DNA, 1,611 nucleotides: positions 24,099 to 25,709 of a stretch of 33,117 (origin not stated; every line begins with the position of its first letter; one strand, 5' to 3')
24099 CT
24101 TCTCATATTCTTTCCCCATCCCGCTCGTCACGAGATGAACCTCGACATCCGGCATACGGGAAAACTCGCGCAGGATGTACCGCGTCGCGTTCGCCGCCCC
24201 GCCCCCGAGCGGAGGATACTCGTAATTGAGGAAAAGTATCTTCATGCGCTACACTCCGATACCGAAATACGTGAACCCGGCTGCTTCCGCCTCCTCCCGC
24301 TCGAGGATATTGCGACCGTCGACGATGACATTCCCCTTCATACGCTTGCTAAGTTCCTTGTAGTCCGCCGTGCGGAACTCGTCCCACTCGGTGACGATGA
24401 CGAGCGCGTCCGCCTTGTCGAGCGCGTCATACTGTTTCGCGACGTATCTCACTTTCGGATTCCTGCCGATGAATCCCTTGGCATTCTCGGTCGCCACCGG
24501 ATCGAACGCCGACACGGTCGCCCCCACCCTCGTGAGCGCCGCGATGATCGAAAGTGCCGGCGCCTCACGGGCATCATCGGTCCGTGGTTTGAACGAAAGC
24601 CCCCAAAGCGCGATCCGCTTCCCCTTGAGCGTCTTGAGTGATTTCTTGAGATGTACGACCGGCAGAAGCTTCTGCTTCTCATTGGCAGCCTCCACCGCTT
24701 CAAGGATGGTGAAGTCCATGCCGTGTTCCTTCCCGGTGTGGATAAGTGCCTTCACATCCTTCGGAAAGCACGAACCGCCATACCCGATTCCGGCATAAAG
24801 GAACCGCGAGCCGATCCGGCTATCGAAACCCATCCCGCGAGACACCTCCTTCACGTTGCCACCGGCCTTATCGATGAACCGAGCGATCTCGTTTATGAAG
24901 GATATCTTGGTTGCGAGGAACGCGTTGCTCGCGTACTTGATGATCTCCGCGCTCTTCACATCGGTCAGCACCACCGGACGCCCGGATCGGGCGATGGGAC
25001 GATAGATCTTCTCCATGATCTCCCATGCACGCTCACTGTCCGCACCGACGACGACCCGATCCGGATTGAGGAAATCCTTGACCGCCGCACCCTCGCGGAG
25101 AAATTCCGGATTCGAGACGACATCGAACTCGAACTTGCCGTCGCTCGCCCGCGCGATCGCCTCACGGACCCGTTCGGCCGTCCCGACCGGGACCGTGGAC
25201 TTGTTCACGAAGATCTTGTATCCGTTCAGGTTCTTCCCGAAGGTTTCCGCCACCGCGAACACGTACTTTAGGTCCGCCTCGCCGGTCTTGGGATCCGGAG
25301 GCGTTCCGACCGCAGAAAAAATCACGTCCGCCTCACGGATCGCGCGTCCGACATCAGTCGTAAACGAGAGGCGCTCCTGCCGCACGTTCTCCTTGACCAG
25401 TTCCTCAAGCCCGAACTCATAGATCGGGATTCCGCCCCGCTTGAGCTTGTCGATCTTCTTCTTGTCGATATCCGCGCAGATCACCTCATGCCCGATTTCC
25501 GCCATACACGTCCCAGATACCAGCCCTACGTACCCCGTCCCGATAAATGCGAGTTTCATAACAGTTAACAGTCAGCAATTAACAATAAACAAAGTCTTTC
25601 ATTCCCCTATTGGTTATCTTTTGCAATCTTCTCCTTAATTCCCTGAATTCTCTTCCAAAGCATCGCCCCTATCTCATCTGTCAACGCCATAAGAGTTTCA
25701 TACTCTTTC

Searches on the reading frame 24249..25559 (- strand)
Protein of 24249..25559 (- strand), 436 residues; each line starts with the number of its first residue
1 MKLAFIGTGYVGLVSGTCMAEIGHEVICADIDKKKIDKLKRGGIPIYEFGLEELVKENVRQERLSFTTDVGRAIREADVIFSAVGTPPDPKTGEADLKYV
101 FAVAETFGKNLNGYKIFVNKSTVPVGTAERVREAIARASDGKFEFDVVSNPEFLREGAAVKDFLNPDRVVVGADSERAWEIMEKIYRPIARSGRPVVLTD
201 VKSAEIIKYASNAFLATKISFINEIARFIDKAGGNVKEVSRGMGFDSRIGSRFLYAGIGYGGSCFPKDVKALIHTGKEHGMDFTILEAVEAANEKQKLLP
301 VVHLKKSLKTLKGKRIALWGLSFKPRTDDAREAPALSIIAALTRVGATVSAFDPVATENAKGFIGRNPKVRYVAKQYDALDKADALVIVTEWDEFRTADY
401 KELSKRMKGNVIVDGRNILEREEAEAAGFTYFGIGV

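Call 12: search_protein_families(library=pfam, proteins=[window:24249-25559:-])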
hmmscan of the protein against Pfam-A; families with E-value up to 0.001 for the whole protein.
window:24249-25559:- (436 aa): 6 families
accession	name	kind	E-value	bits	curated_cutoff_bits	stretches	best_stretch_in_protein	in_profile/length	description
PF03721.20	UDPG_MGDP_dh_N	-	2.2e-68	229.9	27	1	1-185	1-187/187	UDP-glucose/GDP-mannose dehydrogenase family, NAD binding domain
PF00984.24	UDPG_MGDP_dh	-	3.9e-36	123.5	25.4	1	202-294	1-93/94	UDP-glucose/GDP-mannose dehydrogenase family, central domain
PF03720.21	UDPG_MGDP_dh_C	-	1.6e-32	112.4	30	1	317-420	1-102/103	UDP-glucose/GDP-mannose dehydrogenase family, UDP binding domain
PF03446.21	NAD_binding_2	-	3.6e-05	24.3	21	0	2-137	1-109/161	NAD binding domain of 6-phosphogluconate dehydrogenase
PF03807.23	F420_oxidored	-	5.9e-05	24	21.6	0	2-84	1-67/94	NADP oxidoreductase coenzyme F420-dependent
PF02737.24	3HCDH_N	-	0.00032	21.1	22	0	3-84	2-86/180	3-hydroxyacyl-CoA dehydrogenase, NAD binding domain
